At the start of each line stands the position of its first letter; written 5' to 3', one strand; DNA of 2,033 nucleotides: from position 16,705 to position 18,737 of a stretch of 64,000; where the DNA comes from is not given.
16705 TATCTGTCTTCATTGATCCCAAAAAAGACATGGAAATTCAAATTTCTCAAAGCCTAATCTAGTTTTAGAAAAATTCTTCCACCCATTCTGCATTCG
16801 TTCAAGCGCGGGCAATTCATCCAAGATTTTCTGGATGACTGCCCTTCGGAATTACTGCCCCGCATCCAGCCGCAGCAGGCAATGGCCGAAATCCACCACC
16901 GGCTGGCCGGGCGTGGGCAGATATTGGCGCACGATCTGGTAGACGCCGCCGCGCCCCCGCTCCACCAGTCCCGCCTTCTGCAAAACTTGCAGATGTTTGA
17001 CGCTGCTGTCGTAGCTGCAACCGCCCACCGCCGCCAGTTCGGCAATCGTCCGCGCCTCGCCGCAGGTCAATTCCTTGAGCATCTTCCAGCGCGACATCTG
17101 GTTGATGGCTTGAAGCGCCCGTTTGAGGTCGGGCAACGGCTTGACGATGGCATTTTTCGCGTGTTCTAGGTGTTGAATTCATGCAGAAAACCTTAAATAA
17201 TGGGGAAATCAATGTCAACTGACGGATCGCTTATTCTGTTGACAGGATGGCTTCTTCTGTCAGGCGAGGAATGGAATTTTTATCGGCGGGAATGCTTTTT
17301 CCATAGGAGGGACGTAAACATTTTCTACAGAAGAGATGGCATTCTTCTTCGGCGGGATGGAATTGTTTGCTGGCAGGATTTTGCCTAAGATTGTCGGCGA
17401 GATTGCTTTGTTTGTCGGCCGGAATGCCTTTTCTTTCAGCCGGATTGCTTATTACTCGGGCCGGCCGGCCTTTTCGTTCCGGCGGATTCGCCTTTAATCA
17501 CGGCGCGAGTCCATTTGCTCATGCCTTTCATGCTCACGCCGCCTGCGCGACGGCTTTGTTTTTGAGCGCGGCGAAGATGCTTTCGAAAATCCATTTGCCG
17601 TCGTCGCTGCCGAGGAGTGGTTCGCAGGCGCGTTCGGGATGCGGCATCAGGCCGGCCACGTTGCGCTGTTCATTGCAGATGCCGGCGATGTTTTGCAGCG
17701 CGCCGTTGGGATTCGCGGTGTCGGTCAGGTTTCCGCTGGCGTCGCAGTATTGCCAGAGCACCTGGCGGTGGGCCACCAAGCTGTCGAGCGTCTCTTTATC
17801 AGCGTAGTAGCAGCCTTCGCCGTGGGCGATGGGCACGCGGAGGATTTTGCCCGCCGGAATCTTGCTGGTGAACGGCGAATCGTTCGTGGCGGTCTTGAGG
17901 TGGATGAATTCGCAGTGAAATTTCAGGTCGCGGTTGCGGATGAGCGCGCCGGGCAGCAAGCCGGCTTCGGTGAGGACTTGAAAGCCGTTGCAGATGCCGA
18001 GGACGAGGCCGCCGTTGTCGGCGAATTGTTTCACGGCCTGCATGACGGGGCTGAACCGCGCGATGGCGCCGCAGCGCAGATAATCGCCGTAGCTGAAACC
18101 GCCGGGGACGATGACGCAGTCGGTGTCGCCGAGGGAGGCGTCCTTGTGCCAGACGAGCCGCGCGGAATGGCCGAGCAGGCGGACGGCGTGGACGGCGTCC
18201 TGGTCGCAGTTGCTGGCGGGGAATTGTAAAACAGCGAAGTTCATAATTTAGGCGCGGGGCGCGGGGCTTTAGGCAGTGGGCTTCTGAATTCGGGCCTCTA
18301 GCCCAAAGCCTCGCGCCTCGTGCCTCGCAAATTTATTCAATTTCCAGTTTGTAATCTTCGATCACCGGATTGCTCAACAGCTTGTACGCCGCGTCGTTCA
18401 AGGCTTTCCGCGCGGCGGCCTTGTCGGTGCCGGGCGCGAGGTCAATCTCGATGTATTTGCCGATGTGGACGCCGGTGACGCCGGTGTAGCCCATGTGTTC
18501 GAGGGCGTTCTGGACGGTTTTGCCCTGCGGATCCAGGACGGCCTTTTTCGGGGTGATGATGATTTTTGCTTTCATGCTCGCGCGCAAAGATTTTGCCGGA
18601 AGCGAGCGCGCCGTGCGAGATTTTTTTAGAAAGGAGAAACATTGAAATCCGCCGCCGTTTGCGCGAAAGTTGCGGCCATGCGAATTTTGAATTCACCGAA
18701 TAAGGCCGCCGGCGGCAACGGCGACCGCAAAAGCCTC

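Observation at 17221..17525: Array A1: about 14-15 phased 21-bp units between the purQ stop and an ArsR-family gene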

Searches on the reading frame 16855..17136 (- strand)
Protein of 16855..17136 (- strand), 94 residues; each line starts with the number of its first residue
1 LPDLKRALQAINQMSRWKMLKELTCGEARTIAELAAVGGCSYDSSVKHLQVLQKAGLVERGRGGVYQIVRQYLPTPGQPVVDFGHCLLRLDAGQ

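Call 12: search_protein_families(library=pfam, proteins=[window:16855-17136:-], max_evalue=0.01)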
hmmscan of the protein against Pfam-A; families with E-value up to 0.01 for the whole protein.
window:16855-17136:- (94 aa): 4 families
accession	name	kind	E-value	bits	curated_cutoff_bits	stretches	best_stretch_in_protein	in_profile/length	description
PF25212.1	HVO_A0114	-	0.00021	21.5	27.6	1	14-65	22-73/84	HVO_A0114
PF12840.13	HTH_20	-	0.0008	19.8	27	1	18-59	8-49/51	Helix-turn-helix domain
PF12802.13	MarR_2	-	0.0013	19.2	27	1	29-62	21-54/61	MarR family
PF02082.26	Rrf2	-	0.0031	18.1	30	1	21-70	16-67/132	Iron-dependent Transcriptional regulator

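Call 41: find_homologous_proteins(query=window:16855-17136:-, max_evalue=0.001)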
Query window:16855-17136:- (94 aa): 199 proteins with E <= 0.001 among 202 candidates; the best 120 are listed.
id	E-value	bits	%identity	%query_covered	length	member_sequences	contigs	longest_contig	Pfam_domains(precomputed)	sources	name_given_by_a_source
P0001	3.0e-56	205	100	100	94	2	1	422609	-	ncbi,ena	-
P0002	8.4e-50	184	88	100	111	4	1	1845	-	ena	-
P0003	3.2e-49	183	88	100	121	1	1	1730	-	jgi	jgi:hypothetical protein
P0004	5.9e-49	182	89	98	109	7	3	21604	-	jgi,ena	-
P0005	8.3e-49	181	86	100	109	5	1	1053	-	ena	-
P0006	2.3e-48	180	86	100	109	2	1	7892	-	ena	-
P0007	4.3e-48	179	83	100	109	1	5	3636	-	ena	-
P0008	4.6e-48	179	86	100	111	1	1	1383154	-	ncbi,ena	-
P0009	6.0e-48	179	86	99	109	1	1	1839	-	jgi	jgi:hypothetical protein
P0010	6.3e-48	178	85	100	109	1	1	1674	-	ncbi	-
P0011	6.7e-48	178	85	100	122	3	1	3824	-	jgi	jgi:hypothetical protein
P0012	1.7e-47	177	84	100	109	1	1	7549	-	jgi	jgi:hypothetical protein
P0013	1.7e-47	177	83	100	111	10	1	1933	-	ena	-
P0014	2.5e-47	177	84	100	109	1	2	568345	-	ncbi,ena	-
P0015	4.3e-47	176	82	100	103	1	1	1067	PF25212.3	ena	-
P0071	1.9e-34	135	66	98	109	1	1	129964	PF12840.14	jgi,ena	-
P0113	4.1e-32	128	67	90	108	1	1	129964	PF12840.14,PF25212.3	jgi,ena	-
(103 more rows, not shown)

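Call 47: find_encoding_contigs(protein=P0113, flank=10000, max_places=3)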
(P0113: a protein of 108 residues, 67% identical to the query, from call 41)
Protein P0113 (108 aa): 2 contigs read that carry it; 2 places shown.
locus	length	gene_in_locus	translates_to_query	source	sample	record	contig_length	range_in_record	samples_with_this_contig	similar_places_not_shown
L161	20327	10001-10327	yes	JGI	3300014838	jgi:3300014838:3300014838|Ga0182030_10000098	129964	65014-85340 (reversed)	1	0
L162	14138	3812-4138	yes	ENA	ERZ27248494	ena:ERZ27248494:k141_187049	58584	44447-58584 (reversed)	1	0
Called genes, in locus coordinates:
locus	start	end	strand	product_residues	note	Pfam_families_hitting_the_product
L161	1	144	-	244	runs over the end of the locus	PF02517:Rce1-like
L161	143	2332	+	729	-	PF03190:Thioredox_DsbH, PF13899:Thioredoxin_7, PF13098:Thioredoxin_2 (weak)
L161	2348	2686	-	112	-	PF00543:P-II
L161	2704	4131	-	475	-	PF00909:Ammonium_transp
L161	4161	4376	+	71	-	-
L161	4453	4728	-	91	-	-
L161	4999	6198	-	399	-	PF08495:FIST, PF10442:FIST_C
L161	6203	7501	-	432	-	PF00278:Orn_DAP_Arg_deC, PF01168:Ala_racemase_N (weak), PF02784:Orn_Arg_deC_N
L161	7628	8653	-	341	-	-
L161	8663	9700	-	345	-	PF00494:SQS_PSY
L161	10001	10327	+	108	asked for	PF12840:HTH_20 (weak), PF25212:HVO_A0114 (weak)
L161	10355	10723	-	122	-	-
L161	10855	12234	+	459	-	PF07693:KAP_NTPase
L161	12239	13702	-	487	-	PF00206:Lyase_1, PF14698:ASL_C2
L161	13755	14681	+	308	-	-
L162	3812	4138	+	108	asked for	PF12840:HTH_20 (weak), PF25212:HVO_A0114 (weak)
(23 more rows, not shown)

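Call 48: find_encoding_contigs(protein=P0001, flank=2000, max_places=2)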
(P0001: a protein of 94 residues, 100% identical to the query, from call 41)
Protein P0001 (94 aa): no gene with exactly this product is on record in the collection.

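Call 49: find_encoding_contigs(protein=P0071, flank=6000, max_places=2)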
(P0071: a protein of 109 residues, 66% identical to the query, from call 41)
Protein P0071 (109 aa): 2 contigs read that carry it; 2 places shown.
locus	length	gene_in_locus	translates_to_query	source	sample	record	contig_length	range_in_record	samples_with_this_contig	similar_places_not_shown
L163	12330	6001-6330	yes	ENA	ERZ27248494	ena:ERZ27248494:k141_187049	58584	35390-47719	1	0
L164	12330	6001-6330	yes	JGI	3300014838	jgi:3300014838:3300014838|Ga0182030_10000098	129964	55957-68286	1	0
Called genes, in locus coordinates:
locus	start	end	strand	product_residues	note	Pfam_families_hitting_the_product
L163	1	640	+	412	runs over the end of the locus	PF01071:GARS_A (weak), PF02843:GARS_C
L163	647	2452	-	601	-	-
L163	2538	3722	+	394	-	PF01168:Ala_racemase_N, PF00842:Ala_racemase_C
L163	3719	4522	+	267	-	-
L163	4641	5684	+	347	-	PF00480:ROK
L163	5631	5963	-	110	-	-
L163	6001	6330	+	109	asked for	PF12840:HTH_20 (weak)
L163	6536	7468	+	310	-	PF01555:N6_N4_Mtase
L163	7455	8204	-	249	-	PF02923:BamHI, PF09195:Endonuc-BglII (weak)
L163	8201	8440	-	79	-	PF13744:HTH_37, PF13560:HTH_31, PF12844:HTH_19, PF01381:HTH_3, PF13443:HTH_26 (weak)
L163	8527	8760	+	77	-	PF04255:DUF433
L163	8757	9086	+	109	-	PF18478:PIN_10 (weak), PF18480:DUF5615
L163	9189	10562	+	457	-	PF00330:Aconitase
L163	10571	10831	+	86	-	PF07927:HicA_toxin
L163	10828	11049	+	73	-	-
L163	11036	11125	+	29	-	-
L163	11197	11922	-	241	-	PF13899:Thioredoxin_7, PF13098:Thioredoxin_2, PF13905:Thioredoxin_8 (faint)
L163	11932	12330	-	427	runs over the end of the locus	PF00072:Response_reg, PF02518:HATPase_c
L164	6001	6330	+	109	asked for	PF12840:HTH_20 (weak)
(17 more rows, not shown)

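Call 50: predict_structure(alignment_id=A3)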
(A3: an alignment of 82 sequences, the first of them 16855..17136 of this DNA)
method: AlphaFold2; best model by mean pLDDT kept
length: 94 residues; sequences in the alignment: 82
mean_pLDDT: 83.4   pTM: 0.73
mean pLDDT of the five models: 83.4, 83.3, 81.7, 81.2, 78.9
residues with pLDDT >= 90: 50; 70-90: 25; 50-70: 13; < 50: 6
segments of 3 or more residues with pLDDT < 50: 92-94
pLDDT, mean of each block of 10 residues (from residue 1): 77 92 92 97 97 93 91 74 52 45
secondary structure, 60 per line:
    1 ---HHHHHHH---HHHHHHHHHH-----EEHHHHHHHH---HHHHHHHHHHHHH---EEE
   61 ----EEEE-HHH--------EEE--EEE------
elements in order: H4-10 H14-23 H31-38 H42-54 E58-60 E65-68 E81-83 E86-88

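Call 54: fold_search(model_id=the predicted structure, library=pdb)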
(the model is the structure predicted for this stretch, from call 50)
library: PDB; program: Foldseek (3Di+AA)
matches with E <= 10: 1880; with E <= 0.001: 0
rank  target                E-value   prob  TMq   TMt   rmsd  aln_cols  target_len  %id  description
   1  1u2w_A                1.0e-03  1.00  0.64  0.58   1.2        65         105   26  Crystal Structure of the Staphylococcus aureus pI258 CadC (released 2005-07-12)
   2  2kko_MODEL_1_A        1.1e-03  1.00  0.60  0.53   1.9        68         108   28  Solution NMR structure of the homodimeric winged helix-turn-helix DNA-binding domain (fragment 1-100) Mb0332 f (released 2009-08-11)
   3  3i53_B                1.1e-03  1.00  0.53  0.19   3.0        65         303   26  Crystal structure of an O-methyltransferase (NcsB1) from neocarzinostatin biosynthesis in complex with S-adenosyl-L-ho (released 2009-09-01)
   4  3f72_A                1.3e-03  1.00  0.63  0.56   1.6        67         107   25  Crystal Structure of the Staphylococcus aureus pI258 CadC Metal Binding Site 2 Mutant (released 2009-04-07)
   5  2p4w_B                1.3e-03  1.00  0.57  0.28   6.8        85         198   27  Crystal structure of heat shock regulator from Pyrococcus furiosus (released 2007-03-27)
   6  1u2w_B                1.7e-03  1.00  0.62  0.55   1.8        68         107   26  Crystal Structure of the Staphylococcus aureus pI258 CadC (released 2005-07-12)
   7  3f72_C                1.8e-03  1.00  0.65  0.60   1.2        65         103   25  Crystal Structure of the Staphylococcus aureus pI258 CadC Metal Binding Site 2 Mutant (released 2009-04-07)
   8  2p4w_A                1.8e-03  1.00  0.57  0.29   6.8        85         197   27  Crystal structure of heat shock regulator from Pyrococcus furiosus (released 2007-03-27)
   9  6cda                  2.5e-03  1.00  0.62  0.61   1.7        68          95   16  Crystal structure of L34A CzrA in the Zn(II)bound state (released 2018-07-11)
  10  8qkf_A                2.8e-03  1.00  0.63  0.60   1.8        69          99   25  SmtB protein of Mycobacterium smegmatis (released 2024-09-25)
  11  7p6f_BBB              2.8e-03  1.00  0.63  0.59   2.5        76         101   28  1.93 A resolution X-ray crystal structure of the transcriptional regulator SrnR from Streptomyces griseus (released 2022-05-25)
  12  6cdb_B                3.2e-03  1.00  0.62  0.62   1.6        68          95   16  Crystal Structure of V66L CzrA in the Zn(II)bound state (released 2018-07-11)
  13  3jth_B                3.2e-03  1.00  0.57  0.59   2.2        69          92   25  Crystal structure of a transcriptional regulator HlyU from Vibrio vulnificus CMCP6 (released 2010-03-16)
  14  1r1v_B                3.4e-03  1.00  0.62  0.61   1.6        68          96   16  Crystal structure of the metal-sensing transcriptional repressor CzrA from Staphylococcus aureus in the Zn2-form (released 2004-05-18)
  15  1u2w_C                3.4e-03  1.00  0.62  0.60   1.8        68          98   26  Crystal Structure of the Staphylococcus aureus pI258 CadC (released 2005-07-12)
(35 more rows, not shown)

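Call 78: search_protein_representatives(alignment_id=A3)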
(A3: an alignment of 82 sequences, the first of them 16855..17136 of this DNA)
Query: 82 sequences, 109 profile positions. Proteins with E-value up to 0.001 (for the whole library): 1599; up to 1e-10: 190; up to 1e-30: 3. The best 150 are listed.
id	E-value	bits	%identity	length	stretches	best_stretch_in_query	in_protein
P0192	4.2e-35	135.9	-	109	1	1-108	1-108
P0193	8.6e-32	125.3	-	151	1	12-108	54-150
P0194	2.7e-31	123.7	-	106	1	5-107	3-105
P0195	1.7e-30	121.1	-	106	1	6-106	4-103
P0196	1.7e-29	117.9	-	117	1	16-103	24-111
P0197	2.5e-29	117.3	-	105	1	1-84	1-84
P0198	1.8e-28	114.6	-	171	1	12-107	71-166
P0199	3.2e-28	113.8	-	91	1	23-108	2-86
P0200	5.9e-28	112.9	-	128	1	1-85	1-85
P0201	1.5e-26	108.4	-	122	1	1-83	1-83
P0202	4.2e-26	107.0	-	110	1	21-108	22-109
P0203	2.9e-24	101.1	-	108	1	10-107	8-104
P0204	1.3e-23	99.0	-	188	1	1-77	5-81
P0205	2.8e-23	97.9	-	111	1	1-107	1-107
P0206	7.3e-23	96.5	-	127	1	12-107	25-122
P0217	8.6e-21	89.9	-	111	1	1-107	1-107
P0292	1.4e-14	69.9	-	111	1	1-107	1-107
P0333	1.4e-12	63.4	-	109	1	5-105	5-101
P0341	2.2e-12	62.8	-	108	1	14-106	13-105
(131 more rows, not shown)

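Call 80: find_encoding_contigs(protein=P0205, flank=3000, max_places=3)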
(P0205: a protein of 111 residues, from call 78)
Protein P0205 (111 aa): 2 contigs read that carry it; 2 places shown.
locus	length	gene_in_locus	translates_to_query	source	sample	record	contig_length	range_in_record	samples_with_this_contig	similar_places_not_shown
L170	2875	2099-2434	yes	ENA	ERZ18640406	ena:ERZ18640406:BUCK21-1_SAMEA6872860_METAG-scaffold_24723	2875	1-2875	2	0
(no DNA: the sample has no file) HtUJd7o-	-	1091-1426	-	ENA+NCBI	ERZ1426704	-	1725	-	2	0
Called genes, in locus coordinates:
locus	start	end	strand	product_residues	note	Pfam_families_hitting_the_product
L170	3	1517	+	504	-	?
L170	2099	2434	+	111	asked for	PF01022:HTH_5, PF12802:MarR_2 (weak), PF13412:HTH_24 (weak)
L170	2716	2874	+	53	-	?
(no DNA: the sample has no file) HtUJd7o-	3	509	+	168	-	?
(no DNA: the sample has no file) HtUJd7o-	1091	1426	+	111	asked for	PF01022:HTH_5, PF12802:MarR_2 (weak), PF13412:HTH_24 (weak)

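Call 81: find_encoding_contigs(protein=P0217, flank=3000, max_places=3)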
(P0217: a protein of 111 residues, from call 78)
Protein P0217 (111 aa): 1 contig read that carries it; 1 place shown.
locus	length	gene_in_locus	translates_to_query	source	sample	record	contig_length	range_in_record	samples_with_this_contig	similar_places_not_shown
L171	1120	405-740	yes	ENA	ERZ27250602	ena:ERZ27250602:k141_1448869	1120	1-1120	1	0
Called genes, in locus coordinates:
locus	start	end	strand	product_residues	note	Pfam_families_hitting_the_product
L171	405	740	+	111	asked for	-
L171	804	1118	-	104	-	?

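Call 83: find_encoding_contigs(protein=P0341, flank=3000, max_places=2)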
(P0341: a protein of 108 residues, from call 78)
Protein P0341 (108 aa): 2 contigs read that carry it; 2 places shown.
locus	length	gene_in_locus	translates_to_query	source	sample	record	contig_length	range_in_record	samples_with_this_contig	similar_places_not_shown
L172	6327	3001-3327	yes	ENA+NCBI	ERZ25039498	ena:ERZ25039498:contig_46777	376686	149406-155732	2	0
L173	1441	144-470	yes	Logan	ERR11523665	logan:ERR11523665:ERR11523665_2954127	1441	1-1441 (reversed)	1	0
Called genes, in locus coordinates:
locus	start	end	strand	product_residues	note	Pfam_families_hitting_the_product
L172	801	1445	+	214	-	PF14237:GYF_2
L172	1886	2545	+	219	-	-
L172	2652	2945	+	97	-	-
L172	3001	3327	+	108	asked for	PF12802:MarR_2, PF01022:HTH_5, PF12840:HTH_20, PF13412:HTH_24 (weak), PF25212:HVO_A0114, PF01047:MarR (weak), PF01978:TrmB (weak), PF09339:HTH_IclR (weak)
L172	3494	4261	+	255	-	-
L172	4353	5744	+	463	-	PF25145:NfeD1b_N, PF24961:NfeD_membrane, PF01957:NfeD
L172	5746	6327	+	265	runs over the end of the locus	PF06167:Peptidase_M90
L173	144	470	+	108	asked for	PF12802:MarR_2, PF01022:HTH_5, PF12840:HTH_20, PF13412:HTH_24 (weak), PF25212:HVO_A0114, PF01047:MarR (weak), PF01978:TrmB (weak), PF09339:HTH_IclR (weak)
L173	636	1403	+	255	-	-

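Call 84: find_encoding_contigs(protein=P0292, flank=3000, max_places=2)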
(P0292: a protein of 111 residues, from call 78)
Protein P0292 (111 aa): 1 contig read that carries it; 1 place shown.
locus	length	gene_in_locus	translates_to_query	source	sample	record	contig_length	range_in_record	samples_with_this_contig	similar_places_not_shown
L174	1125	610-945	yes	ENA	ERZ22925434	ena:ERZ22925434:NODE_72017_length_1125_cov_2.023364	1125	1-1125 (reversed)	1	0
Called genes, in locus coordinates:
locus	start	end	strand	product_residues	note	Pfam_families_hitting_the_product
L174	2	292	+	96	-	?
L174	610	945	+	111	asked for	PF12802:MarR_2 (weak), PF12840:HTH_20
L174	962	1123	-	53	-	?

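Call 85: find_encoding_contigs(protein=P0333, flank=3000, max_places=2)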
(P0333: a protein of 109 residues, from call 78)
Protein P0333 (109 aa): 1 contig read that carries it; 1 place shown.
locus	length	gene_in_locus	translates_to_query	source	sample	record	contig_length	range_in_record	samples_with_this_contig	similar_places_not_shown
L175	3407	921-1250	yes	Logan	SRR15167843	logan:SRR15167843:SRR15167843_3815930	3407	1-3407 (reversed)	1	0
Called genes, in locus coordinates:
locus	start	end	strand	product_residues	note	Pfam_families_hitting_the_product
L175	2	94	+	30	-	?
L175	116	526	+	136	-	PF02823:ATP-synt_DE_N, PF00401:ATP-synt_DE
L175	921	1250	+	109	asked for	PF01022:HTH_5 (weak)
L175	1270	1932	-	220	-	-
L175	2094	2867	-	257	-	PF00106:adh_short, PF01370:Epimerase (weak), PF08659:KR, PF13561:adh_short_C2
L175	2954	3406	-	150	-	?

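Call 87: find_related_loci(query=A3, collection=viral_contigs, flank=5000)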
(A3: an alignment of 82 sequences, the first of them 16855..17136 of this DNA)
Query A3 (94 aa) in viral_contigs; peptide patterns used: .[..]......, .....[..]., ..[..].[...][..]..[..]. (x = any residue, [..] = any of these).
56 stretches matched a pattern, but none encodes a relative of the query by tblastn (E <= 1e-3).

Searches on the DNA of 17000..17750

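Call 5: search_rna_families(source=window, start=17000, end=17750, threshold=evalue, max_evalue=10, show_alignments=3)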
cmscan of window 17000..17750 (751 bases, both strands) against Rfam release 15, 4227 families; matches with E-value up to 10: 5.
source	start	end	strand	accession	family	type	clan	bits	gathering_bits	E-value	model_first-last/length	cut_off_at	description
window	17436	17512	-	RF01680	P5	Gene; sRNA;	-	20.3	60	0.57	1-71/71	no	Pseudomonas sRNA P5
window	17449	17475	+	RF04336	Plastid-petD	Intron;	-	19.7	65.5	0.22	1-47/47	no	Plastid-petD group II-D5 intron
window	17538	17614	+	RF03985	mir-9250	Gene; miRNA;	-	19.6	90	1.3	1-63/63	no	mir-9250 microRNA precursor family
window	17301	17353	-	RF01307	sR55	Gene; snRNA; snoRNA; CD-box;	-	18.8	35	0.064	1-65/65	no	Small nucleolar RNA sR55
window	17101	17151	+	RF02475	GlsR6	Gene; snRNA; snoRNA; CD-box;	-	11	75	9.9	1-59/59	no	Small nucleolar RNA GlsR6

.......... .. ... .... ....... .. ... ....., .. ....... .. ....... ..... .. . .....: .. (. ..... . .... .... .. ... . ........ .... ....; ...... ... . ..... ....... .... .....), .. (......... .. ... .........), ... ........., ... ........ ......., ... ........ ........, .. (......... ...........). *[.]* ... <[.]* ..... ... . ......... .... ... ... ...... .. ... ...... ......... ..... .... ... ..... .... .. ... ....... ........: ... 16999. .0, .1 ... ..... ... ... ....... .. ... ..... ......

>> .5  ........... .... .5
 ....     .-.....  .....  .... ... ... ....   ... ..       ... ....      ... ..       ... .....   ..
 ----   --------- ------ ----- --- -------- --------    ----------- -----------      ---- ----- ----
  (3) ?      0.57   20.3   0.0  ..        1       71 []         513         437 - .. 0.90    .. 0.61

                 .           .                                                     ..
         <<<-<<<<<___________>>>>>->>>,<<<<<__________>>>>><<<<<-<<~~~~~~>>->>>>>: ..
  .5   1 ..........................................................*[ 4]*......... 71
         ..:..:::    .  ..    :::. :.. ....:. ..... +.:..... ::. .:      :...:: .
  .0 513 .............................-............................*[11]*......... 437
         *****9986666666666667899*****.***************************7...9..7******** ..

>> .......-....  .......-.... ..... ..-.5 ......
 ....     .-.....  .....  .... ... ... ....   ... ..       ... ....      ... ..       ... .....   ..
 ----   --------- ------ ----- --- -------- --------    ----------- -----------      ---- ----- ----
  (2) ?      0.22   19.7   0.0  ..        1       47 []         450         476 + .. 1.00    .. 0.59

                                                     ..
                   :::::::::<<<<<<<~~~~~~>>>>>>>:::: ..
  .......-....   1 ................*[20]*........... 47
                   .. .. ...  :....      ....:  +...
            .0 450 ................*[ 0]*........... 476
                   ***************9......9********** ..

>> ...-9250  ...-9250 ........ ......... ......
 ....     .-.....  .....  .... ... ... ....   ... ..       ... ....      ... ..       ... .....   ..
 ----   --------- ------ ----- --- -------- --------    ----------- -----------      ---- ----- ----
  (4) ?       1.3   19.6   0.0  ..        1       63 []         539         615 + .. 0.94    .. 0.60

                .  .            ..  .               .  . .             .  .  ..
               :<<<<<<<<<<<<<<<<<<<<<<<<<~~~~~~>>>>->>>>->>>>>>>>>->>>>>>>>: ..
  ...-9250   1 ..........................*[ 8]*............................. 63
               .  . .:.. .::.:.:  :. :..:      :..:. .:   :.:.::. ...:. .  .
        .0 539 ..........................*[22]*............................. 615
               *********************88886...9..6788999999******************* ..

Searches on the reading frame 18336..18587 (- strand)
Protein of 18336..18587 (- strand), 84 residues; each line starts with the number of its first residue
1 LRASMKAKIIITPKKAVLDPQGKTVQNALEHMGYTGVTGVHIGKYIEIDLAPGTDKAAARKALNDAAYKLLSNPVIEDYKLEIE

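Call 12: search_protein_families(library=pfam, proteins=[window:18336-18587:-], max_evalue=0.01)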
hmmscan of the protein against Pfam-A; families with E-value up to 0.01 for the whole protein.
window:18336-18587:- (84 aa): 1 family
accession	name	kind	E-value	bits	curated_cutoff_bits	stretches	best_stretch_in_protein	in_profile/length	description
PF02700.19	PurS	-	2.1e-28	98.7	22.2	1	6-83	1-77/77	Phosphoribosylformylglycinamidine (FGAM) synthase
